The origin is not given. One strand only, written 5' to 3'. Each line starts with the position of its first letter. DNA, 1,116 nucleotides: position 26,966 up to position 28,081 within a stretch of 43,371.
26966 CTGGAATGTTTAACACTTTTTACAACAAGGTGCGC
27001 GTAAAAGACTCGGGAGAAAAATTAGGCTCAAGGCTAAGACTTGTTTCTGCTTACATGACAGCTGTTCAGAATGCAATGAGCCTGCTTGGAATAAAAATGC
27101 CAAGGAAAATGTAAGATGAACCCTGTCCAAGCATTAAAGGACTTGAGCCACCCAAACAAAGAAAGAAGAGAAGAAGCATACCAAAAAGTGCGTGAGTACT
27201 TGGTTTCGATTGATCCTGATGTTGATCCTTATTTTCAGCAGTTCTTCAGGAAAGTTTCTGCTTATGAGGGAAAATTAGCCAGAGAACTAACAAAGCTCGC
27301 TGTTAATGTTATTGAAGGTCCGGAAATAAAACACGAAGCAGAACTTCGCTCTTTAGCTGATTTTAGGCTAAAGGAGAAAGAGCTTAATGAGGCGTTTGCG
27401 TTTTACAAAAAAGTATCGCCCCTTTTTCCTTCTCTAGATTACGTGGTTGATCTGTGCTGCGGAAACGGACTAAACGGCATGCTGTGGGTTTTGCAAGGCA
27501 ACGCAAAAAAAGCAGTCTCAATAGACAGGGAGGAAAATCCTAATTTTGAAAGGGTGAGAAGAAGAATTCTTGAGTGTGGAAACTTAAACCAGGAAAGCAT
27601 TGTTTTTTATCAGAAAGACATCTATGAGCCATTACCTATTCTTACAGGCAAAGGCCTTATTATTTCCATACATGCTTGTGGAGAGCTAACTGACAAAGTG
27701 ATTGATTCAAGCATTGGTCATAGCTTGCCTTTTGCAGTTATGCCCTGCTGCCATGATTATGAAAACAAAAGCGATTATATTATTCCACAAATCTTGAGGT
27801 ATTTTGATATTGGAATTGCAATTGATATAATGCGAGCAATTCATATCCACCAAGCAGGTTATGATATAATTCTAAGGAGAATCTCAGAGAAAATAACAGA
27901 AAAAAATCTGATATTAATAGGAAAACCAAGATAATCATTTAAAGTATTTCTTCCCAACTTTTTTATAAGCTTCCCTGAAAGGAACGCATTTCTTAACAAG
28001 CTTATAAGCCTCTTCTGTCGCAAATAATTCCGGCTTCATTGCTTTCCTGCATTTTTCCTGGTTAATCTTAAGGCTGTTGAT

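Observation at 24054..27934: Translationally coupled operon: arginine-deiminase-like enzyme, second ArgRS, SAM methyltransferase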

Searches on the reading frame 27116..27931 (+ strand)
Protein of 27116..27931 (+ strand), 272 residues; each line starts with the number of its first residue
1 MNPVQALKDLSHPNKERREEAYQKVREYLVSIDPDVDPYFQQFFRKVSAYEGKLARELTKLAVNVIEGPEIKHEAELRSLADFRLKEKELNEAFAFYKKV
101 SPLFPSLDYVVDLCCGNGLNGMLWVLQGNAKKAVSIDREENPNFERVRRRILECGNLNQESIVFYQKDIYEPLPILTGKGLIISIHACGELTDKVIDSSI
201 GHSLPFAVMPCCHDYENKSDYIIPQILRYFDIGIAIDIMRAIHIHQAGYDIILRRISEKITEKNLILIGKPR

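Call 6: search_protein_families(library=pfam, proteins=[window:27116-27931:+], max_evalue=0.01)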
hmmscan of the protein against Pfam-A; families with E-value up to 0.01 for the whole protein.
window:27116-27931:+ (272 aa): 1 family
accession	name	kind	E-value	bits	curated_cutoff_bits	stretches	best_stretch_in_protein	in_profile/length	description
PF13679.12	Methyltransf_32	-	3.7e-07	30.6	27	1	94-213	10-137/143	Methyltransferase domain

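Call 9: search_protein_families(library=ncbifam, proteins=[window:27116-27931:+], max_evalue=0.001)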
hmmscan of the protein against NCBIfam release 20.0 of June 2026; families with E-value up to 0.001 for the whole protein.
window:27116-27931:+ (272 aa): 0 families

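Call 43: find_homologous_proteins(query=window:27116-27931:+, max_evalue=0.001)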
Query window:27116-27931:+ (272 aa): 10 proteins with E <= 0.001 among 840 candidates.
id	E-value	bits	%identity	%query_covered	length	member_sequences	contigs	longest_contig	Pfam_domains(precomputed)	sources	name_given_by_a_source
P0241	5.5e-180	615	100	100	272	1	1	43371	PF13679.13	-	-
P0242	6.9e-73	263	46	100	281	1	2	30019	PF13679.13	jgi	-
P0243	4.9e-31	126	32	97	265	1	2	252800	PF13679.13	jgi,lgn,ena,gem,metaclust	metaclust:\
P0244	3.0e-27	114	33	92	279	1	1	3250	PF13679.13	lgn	-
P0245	3.4e-22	97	31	78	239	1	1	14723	PF13679.13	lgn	-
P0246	4.4e-22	97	31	85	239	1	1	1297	PF13679.13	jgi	jgi:hypothetical protein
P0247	6.7e-22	96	32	93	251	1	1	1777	PF13679.13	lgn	-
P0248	6.5e-21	93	34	71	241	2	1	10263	PF13679.13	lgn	-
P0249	8.9e-21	93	30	72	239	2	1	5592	PF13679.13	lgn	-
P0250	2.0e-17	82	30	86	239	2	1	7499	PF13679.13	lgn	-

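Call 44: find_encoding_contigs(protein=P0242, flank=9000, max_places=1)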
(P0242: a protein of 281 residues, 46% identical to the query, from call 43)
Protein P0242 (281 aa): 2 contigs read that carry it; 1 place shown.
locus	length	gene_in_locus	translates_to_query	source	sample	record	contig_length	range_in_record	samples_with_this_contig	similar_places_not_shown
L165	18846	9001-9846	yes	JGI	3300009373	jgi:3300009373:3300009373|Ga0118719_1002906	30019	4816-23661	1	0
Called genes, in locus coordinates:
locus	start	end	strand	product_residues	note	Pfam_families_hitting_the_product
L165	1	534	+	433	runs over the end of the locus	PF03446:NAD_binding_2 (faint), PF03721:UDPG_MGDP_dh_N, PF00984:UDPG_MGDP_dh, PF03720:UDPG_MGDP_dh_C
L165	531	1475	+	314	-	PF01073:3Beta_HSD (weak), PF01370:Epimerase, PF02719:Polysacc_synt_2 (faint), PF04321:RmlD_sub_bind, PF16363:GDP_Man_Dehyd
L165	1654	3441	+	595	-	PF00069:Pkinase, PF07714:PK_Tyr_Ser-Thr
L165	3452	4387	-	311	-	PF04014:MazE_antitoxin (weak)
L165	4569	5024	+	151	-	PF01037:AsnC_trans_reg (weak)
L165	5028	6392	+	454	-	PF02274:ADI, PF19420:DDAH_eukar (faint)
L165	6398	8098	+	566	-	PF03485:Arg_tRNA_synt_N, PF00750:tRNA-synt_1d, PF01406:tRNA-synt_1e (faint), PF05746:DALR_1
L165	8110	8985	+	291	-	PF19420:DDAH_eukar, PF02274:ADI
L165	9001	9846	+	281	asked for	PF13679:Methyltransf_32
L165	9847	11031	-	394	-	PF00206:Lyase_1, PF14698:ASL_C2 (weak)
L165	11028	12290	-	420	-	PF00764:Arginosuc_synth, PF20979:Arginosuc_syn_C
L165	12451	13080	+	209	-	-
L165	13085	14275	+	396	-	PF04312:DUF460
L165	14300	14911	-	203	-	PF05168:HEPN (weak)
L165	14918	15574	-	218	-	PF01909:NTP_transf_2 (weak), PF18765:Polbeta (weak)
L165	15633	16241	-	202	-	PF04981:NMD3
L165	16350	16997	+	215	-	-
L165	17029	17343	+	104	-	PF01096:Zn_ribbon_TFIIS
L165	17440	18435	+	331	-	PF00044:Gp_dh_N, PF02800:Gp_dh_C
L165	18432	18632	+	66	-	-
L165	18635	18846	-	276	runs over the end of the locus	PF04055:Radical_SAM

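Call 45: find_encoding_contigs(protein=P0243, flank=9000, max_places=1)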
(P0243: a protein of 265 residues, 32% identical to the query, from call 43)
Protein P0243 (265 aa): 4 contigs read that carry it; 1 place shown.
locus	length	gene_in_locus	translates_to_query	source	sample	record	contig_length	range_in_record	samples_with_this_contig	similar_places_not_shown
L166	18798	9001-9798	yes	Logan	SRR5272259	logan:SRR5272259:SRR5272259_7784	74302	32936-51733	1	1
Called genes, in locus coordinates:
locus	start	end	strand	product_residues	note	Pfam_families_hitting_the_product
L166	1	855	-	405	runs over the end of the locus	-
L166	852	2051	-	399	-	PF00625:Guanylate_kin (weak)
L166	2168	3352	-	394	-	PF00625:Guanylate_kin (weak)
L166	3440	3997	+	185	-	PF01037:AsnC_trans_reg (weak)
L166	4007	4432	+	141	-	-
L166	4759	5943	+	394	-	PF02274:ADI, PF19420:DDAH_eukar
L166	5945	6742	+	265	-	-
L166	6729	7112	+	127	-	-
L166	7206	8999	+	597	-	PF01406:tRNA-synt_1e (faint), PF00750:tRNA-synt_1d, PF09334:tRNA-synt_1g (faint), PF05746:DALR_1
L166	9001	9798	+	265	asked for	PF13679:Methyltransf_32 (weak)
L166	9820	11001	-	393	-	PF00206:Lyase_1, PF14698:ASL_C2 (weak)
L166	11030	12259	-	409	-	PF00764:Arginosuc_synth, PF20979:Arginosuc_syn_C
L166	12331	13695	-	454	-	PF00696:AA_kinase, PF04768:NAT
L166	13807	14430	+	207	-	PF24367:DUF7523, PF13840:ACT_7 (faint)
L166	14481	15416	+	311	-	-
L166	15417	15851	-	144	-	PF01661:Macro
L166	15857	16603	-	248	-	PF22075:DUF6939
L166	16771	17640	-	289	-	PF19656:DUF6159, PF24400:DUF7544 (weak), PF10110:GPDPase_memb (weak)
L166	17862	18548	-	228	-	PF13620:CarboxypepD_reg, PF13715:CarbopepD_reg_2 (faint)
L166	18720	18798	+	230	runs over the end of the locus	PF00005:ABC_tran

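Call 46: find_encoding_contigs(protein=P0245, flank=9000, max_places=1)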
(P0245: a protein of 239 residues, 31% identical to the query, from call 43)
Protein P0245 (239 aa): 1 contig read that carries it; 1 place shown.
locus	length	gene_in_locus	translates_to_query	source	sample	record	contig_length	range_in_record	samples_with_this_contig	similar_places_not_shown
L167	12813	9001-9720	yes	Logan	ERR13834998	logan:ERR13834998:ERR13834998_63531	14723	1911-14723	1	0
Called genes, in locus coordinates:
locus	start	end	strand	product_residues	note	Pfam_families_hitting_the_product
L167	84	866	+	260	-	PF00106:adh_short, PF08659:KR, PF23441:SDR, PF13561:adh_short_C2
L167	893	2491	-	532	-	PF03136:Pup_ligase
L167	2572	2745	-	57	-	-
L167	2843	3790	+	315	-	PF00106:adh_short, PF08659:KR, PF01370:Epimerase, PF13561:adh_short_C2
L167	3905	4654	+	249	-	PF00903:Glyoxalase (weak), PF22677:Ble-like_N (faint), PF18029:Glyoxalase_6 (weak)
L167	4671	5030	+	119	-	PF03795:YCII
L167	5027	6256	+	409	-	PF04542:Sigma70_r2, PF08281:Sigma70_r4_2, PF20239:DUF6596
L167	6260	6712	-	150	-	-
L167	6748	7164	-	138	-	PF00293:NUDIX, PF14815:NUDIX_4 (weak)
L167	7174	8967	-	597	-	PF00691:OmpA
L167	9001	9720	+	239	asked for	PF13679:Methyltransf_32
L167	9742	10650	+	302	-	PF00106:adh_short, PF08659:KR (weak), PF13561:adh_short_C2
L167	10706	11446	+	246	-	PF07228:SpoIIE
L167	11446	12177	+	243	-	PF00891:Methyltransf_2 (weak), PF13489:Methyltransf_23, PF13847:Methyltransf_31 (weak), PF08241:Methyltransf_11, PF08242:Methyltransf_12, PF13649:Methyltransf_25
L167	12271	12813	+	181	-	?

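Call 58: search_protein_families(library=pfam, proteins=[L165:8110-8985:+, L166:5945-6742:+, L166:6729-7112:+], max_evalue=0.01)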
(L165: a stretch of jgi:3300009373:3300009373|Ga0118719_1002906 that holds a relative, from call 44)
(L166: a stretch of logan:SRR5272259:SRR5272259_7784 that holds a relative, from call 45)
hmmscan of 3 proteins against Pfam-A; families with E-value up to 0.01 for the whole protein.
L165:8110-8985:+ (291 aa): 2 families
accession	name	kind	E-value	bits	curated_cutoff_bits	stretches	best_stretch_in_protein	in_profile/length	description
PF02274.22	ADI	-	1.3e-17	64.4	22.8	2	80-194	126-251/377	Arginine deiminase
PF19420.4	DDAH_eukar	-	1.6e-15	57.6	23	1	46-285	25-290/291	N,N dimethylarginine dimethylhydrolase, eukaryotic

L166:5945-6742:+ (265 aa): 0 families

L166:6729-7112:+ (127 aa): 0 families

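Call 62: predict_structure(alignment_id=A3)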
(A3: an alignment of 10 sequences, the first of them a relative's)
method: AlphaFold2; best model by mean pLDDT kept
length: 272 residues; sequences in the alignment: 10
mean_pLDDT: 87.6   pTM: 0.85
mean pLDDT of the five models: 87.6, 86.3, 85.9, 85.6, 85.0
residues with pLDDT >= 90: 140; 70-90: 114; 50-70: 17; < 50: 1
segments of 3 or more residues with pLDDT < 50: none
pLDDT, mean of each block of 10 residues (from residue 1): 83 91 90 81 87 88 88 91 81 95 94 90 96 94 91 92 91 89 88 92 95 59 64 81 93 91 91 92
secondary structure, 60 per line:
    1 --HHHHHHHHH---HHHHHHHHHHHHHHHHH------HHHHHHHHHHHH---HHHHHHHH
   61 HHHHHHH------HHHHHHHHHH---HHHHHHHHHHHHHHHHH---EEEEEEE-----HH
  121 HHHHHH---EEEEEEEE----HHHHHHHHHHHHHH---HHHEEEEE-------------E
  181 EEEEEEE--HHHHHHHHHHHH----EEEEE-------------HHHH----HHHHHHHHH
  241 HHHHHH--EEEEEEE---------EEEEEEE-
elements in order: H3-11 H15-31 H38-49 H53-67 H74-83 H87-103 E107-113 H119-126 E130-137 H142-155 E162-166 E180-187 H190-201 E206-210 H224-227 H232-246 E249-255 E265-271

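Call 64: fold_search(model_id=the predicted structure, library=pdb)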
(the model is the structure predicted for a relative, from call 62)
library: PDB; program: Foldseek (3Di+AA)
matches with E <= 10: 1799; with E <= 0.001: 388
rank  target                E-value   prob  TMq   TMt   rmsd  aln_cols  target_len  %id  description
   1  3mcz_A                1.1e-07  1.00  0.43  0.35  16.7       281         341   13  The Structure of an O-methyltransferase family protein from Burkholderia thailandensis. (released 2010-05-26)
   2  3mcz_B                1.9e-07  1.00  0.44  0.37  17.0       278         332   14  The Structure of an O-methyltransferase family protein from Burkholderia thailandensis. (released 2010-05-26)
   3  8tjj_D                1.5e-06  1.00  0.43  0.36  17.6       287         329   12  SAM-dependent methyltransferase RedM bound to SAM (released 2023-12-13)
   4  2bh2_A                2.3e-06  1.00  0.39  0.27   4.0       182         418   17  Crystal Structure of E. coli 5-methyluridine methyltransferase RumA in complex with ribosomal RNA substrate and S-aden (released 2005-03-30)
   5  6i6n_B                2.6e-06  1.00  0.37  0.29  17.3       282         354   14  Papaver somniferum O-methyltransferase 1 (released 2019-03-27)
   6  4ems_B                2.7e-06  1.00  0.39  0.31  18.9       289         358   14  Crystal Structure Analysis of Coniferyl Alcohol 9-O-Methyltransferase from Linum Nodiflorum (released 2013-05-01)
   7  4ems_A                2.9e-06  1.00  0.39  0.31  19.3       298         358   11  Crystal Structure Analysis of Coniferyl Alcohol 9-O-Methyltransferase from Linum Nodiflorum (released 2013-05-01)
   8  4e70_A                2.9e-06  1.00  0.40  0.31  18.2       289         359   12  Crystal Structure Analysis of Coniferyl Alcohol 9-O-Methyltransferase from Linum Nodiflorum in Complex with Coniferyl  (released 2013-05-01)
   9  9kus_A                2.9e-06  1.00  0.33  0.26  20.0       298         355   12  Cryo-EM structure of C-Methyltransferase from Rhododendron dauricum (released 2025-05-21)
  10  1uwv                  3.1e-06  1.00  0.35  0.25   4.7       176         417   18  Crystal Structure of RumA, the iron-sulfur cluster containing E. coli 23S Ribosomal RNA 5-Methyluridine Methyltransferas (released 2004-03-18)
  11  4e70_B                3.4e-06  1.00  0.38  0.30  19.9       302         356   10  Crystal Structure Analysis of Coniferyl Alcohol 9-O-Methyltransferase from Linum Nodiflorum in Complex with Coniferyl  (released 2013-05-01)
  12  5zq0_A                3.6e-06  1.00  0.42  0.27   4.8       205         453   13  Crystal structure of spRlmCD with U747loop RNA (released 2018-10-24)
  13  6i6n_A                3.6e-06  1.00  0.38  0.31  17.4       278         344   14  Papaver somniferum O-methyltransferase 1 (released 2019-03-27)
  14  6i6m_B                3.9e-06  1.00  0.39  0.31  18.4       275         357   13  Papaver somniferum O-methyltransferase 1 (released 2019-03-27)
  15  6i6l_B                4.6e-06  1.00  0.37  0.29  17.3       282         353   13  Papaver somniferum O-methyltransferase 1 (released 2019-03-27)
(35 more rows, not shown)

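Call 76: search_protein_families(library=pfam, proteins=[L165:12451-13077:+], max_evalue=0.01)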
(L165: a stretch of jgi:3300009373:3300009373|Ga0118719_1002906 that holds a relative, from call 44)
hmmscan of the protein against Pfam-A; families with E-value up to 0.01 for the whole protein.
L165:12451-13077:+ (209 aa): 2 families
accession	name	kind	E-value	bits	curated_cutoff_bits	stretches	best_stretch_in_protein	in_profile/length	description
PF13840.12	ACT_7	-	5.2e-05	23.4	27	1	148-207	4-63/65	ACT domain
PF24367.1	DUF7523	-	0.0059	17.4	27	1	8-70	6-62/158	Family of unknown function (DUF7523)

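Call 80: search_solved_structures(query=A3, max_evalue=1)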
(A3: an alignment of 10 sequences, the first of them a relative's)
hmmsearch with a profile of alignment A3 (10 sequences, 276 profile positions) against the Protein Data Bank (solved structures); distinct sequences matched with E-value up to 1: 7.
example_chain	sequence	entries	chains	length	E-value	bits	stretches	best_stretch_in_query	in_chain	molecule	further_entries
4dcm_A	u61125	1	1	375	0.053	16.3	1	113-168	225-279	Ribosomal RNA large subunit methyltransferase G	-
5v8t_A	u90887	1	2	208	0.32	13.8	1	140-211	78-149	Ubiquitin-like protein SMT3,Peptidyl-prolyl cis-trans isomerase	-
3uf8_A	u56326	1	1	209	0.32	13.8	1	140-211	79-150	Ubiquitin-like protein SMT3, Peptidyl-prolyl cis-trans isomerase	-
4ggq_C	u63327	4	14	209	0.32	13.8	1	140-211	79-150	Ubiquitin-like protein SMT3, Peptidyl-prolyl cis-trans isomerase | Chimera protein of Ubiquitin-like protein SMT3 and Peptidyl-prolyl cis-trans isomerase | Ubiq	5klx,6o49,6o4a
3vaw_A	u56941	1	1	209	0.38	13.5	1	140-211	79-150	Ubiquitin-like protein SMT3,Peptidyl-prolyl cis-trans isomerase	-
3lpm_A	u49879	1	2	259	0.45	13.3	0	113-182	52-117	Putative methyltransferase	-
7dek_A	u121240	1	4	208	0.57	13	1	125-210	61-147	Peptidyl-prolyl cis-trans isomerase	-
